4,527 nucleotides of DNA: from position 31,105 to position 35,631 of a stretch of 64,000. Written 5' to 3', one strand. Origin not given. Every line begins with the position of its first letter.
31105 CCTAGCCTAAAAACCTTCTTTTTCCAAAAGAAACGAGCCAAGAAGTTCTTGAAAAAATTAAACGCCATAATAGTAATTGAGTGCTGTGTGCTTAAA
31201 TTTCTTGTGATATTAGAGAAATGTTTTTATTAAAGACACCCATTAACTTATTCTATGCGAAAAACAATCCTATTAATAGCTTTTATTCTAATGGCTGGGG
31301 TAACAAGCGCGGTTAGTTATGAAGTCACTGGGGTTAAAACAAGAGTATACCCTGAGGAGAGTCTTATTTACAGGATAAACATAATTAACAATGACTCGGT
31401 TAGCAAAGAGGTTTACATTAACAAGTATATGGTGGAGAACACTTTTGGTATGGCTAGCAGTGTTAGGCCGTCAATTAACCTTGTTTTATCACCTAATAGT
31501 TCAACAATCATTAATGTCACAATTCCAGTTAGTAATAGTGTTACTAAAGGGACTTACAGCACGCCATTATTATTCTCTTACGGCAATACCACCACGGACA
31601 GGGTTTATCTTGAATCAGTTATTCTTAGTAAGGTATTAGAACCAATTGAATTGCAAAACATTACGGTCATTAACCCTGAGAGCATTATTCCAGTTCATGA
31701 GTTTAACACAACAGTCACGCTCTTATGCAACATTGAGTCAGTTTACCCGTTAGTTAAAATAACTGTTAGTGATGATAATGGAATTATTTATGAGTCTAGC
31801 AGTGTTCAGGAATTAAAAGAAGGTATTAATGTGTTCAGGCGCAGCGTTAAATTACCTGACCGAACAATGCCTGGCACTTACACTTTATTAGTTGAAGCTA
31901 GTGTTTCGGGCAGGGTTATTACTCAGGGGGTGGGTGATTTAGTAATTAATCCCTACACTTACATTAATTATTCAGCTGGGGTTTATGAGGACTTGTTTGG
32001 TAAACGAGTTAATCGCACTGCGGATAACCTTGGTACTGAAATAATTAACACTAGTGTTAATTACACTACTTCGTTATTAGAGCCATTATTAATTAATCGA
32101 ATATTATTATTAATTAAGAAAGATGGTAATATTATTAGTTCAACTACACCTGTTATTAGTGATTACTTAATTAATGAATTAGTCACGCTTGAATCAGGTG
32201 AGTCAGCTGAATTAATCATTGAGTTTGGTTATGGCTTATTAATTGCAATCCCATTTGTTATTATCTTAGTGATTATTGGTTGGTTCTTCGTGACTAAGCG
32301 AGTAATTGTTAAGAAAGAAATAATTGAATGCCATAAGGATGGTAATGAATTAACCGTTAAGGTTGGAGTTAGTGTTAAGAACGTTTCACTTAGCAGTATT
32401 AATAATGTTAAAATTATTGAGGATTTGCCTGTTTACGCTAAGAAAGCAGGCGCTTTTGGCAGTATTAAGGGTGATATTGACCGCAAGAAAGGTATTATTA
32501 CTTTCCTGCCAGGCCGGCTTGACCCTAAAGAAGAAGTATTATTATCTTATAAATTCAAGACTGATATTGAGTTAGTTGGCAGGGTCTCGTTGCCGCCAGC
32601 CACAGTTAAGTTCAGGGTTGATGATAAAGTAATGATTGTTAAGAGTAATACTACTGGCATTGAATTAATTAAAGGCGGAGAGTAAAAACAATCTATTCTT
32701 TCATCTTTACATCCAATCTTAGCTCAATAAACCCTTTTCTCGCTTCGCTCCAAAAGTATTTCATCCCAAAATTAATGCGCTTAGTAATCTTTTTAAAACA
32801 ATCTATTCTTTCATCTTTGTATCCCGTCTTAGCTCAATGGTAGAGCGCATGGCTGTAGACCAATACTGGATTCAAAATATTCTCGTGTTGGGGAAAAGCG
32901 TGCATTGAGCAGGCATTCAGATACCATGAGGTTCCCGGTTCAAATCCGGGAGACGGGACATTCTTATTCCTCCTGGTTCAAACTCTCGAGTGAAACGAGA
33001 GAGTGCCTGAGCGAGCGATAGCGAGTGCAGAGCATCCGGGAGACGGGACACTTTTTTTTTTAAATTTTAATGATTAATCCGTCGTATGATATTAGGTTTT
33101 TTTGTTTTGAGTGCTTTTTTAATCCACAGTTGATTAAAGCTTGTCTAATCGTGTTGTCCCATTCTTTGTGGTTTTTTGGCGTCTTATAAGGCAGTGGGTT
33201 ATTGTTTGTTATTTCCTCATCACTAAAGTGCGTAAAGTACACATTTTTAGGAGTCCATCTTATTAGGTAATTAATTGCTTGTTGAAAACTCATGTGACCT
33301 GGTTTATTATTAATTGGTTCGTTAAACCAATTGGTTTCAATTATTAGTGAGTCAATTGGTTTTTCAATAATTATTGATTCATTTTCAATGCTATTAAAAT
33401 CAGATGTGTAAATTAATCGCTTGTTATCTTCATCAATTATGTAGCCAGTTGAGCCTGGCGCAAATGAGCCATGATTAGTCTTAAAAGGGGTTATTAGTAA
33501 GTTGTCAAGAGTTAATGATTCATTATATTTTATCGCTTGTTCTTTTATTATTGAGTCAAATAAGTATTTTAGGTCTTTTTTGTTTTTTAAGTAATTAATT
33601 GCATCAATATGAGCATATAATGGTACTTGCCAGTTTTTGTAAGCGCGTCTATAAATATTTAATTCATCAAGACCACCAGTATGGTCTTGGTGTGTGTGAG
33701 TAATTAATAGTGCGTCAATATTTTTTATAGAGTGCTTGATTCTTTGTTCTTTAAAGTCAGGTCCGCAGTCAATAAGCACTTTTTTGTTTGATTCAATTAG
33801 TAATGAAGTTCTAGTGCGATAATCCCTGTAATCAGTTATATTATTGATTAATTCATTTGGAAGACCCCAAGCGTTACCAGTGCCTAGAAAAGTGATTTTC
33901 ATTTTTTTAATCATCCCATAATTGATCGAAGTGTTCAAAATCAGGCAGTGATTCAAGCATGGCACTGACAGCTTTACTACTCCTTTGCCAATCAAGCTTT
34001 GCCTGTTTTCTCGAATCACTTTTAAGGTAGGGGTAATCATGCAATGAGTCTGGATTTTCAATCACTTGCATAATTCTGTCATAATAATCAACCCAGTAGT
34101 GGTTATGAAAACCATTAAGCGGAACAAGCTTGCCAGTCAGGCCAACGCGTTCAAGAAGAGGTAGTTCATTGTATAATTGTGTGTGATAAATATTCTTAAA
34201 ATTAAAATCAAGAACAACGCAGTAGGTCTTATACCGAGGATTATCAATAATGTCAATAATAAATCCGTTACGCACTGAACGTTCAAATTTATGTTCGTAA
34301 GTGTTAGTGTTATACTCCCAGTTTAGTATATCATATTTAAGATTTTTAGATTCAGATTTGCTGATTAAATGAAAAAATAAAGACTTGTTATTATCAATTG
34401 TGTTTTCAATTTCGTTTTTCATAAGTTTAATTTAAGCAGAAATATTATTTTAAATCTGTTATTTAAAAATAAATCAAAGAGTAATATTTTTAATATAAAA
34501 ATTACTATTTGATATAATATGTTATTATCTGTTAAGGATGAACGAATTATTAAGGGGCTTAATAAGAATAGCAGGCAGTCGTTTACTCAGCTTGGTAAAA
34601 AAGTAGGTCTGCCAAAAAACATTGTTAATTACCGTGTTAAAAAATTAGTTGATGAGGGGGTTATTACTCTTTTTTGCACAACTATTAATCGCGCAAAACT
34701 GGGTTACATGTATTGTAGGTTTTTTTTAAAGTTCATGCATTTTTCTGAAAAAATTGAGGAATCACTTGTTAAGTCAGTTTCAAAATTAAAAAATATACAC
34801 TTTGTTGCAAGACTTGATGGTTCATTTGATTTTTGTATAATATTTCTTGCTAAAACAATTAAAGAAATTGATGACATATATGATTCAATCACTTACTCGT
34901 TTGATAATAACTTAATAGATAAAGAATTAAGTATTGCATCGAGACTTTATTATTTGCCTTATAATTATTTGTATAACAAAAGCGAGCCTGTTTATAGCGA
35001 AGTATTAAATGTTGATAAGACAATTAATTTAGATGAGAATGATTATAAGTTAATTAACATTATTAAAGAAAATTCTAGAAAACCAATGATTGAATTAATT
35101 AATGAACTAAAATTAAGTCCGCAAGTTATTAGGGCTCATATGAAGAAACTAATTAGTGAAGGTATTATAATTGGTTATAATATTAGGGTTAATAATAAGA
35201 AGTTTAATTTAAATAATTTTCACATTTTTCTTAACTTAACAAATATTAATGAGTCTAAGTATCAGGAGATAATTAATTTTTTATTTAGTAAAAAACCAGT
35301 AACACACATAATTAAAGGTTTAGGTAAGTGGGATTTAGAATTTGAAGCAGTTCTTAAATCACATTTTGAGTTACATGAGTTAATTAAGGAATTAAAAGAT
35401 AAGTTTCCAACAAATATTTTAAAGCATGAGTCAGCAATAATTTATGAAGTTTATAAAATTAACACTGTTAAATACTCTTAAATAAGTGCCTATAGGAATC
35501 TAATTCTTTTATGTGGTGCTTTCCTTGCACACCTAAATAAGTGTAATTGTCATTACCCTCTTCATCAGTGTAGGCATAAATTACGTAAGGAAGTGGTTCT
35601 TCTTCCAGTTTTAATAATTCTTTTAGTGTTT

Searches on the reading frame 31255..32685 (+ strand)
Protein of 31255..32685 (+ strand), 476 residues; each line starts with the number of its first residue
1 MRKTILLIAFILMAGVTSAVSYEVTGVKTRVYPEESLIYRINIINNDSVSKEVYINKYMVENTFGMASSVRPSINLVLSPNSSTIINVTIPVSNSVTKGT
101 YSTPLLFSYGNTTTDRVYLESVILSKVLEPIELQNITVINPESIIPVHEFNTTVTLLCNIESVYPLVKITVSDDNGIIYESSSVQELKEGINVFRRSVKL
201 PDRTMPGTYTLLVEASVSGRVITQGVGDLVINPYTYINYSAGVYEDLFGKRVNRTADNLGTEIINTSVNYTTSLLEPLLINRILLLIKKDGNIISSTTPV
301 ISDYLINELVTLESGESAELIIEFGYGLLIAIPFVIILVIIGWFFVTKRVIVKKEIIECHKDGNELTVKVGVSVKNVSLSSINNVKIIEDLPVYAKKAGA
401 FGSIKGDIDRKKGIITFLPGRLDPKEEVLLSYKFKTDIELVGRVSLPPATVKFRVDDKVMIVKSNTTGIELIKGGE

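Call 10: search_protein_families(library=pfam, proteins=[window:31255-32685:+], max_evalue=0.01)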
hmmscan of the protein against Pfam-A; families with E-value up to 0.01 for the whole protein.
window:31255-32685:+ (476 aa): 2 families
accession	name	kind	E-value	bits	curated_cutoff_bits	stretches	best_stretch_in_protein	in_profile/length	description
PF15938.10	DUF4750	-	0.0031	17.7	27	1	328-353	12-37/54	Domain of unknown function (DUF4750)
PF01835.25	MG2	-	0.0049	17.7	32.8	0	167-214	36-81/96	MG2 domain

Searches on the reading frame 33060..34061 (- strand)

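Call 10: search_protein_families(library=pfam, proteins=[window:33060-34061:-], max_evalue=0.01)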
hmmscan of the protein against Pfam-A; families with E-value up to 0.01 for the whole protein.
window:33060-34061:- (333 aa): 5 families
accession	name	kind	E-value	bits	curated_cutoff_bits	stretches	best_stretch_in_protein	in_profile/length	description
PF12706.13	Lactamase_B_2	-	1.8e-26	93.4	27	1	94-279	2-200/200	Beta-lactamase superfamily domain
PF00753.33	Lactamase_B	-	3.7e-12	47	22.7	1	85-224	7-152/196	Metallo-beta-lactamase superfamily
PF16661.11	Lactamase_B_6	-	6e-10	39.2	27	2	92-151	6-72/193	Metallo-beta-lactamase superfamily domain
PF23023.1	Anti-Pycsar_Apyc1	-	2.1e-05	24.6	50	1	92-149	29-88/250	Anti-Pycsar protein Apyc1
PF13483.12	Lactamase_B_3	-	2.5e-05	24.8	24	1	85-242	8-132/160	Beta-lactamase superfamily domain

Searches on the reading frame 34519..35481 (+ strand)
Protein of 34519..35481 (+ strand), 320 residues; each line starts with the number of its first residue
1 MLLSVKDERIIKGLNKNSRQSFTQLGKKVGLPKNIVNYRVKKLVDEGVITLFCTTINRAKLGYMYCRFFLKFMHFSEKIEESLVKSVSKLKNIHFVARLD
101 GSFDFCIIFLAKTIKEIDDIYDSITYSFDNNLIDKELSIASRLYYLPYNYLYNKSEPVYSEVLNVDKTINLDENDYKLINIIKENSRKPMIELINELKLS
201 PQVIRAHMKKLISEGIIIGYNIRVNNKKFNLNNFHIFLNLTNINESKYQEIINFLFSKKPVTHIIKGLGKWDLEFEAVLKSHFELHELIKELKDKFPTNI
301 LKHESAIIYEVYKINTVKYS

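Call 49: search_protein_families(library=pfam, proteins=[window:34519-35481:+], max_evalue=0.001)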
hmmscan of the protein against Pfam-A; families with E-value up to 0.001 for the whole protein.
window:34519-35481:+ (320 aa): 6 families
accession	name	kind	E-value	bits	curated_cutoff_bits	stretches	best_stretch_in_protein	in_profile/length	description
PF13412.12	HTH_24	-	3e-22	78.3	21.9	2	171-217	1-47/48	Winged helix-turn-helix DNA-binding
PF13404.12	HTH_AsnC-type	-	4e-12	46.2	27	1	6-43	4-41/42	AsnC-type helix-turn-helix domain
PF12840.13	HTH_20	-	5e-05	23.6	27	0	9-50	8-49/51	Helix-turn-helix domain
PF01022.26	HTH_5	-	7.2e-05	23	22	0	192-217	20-45/47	Bacterial regulatory protein, arsR family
PF01037.27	AsnC_trans_reg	-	0.00058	20.1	25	0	81-124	12-56/73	Lrp/AsnC ligand binding domain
PF01047.28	MarR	-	0.0006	20.1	24.6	0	15-50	13-48/59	MarR family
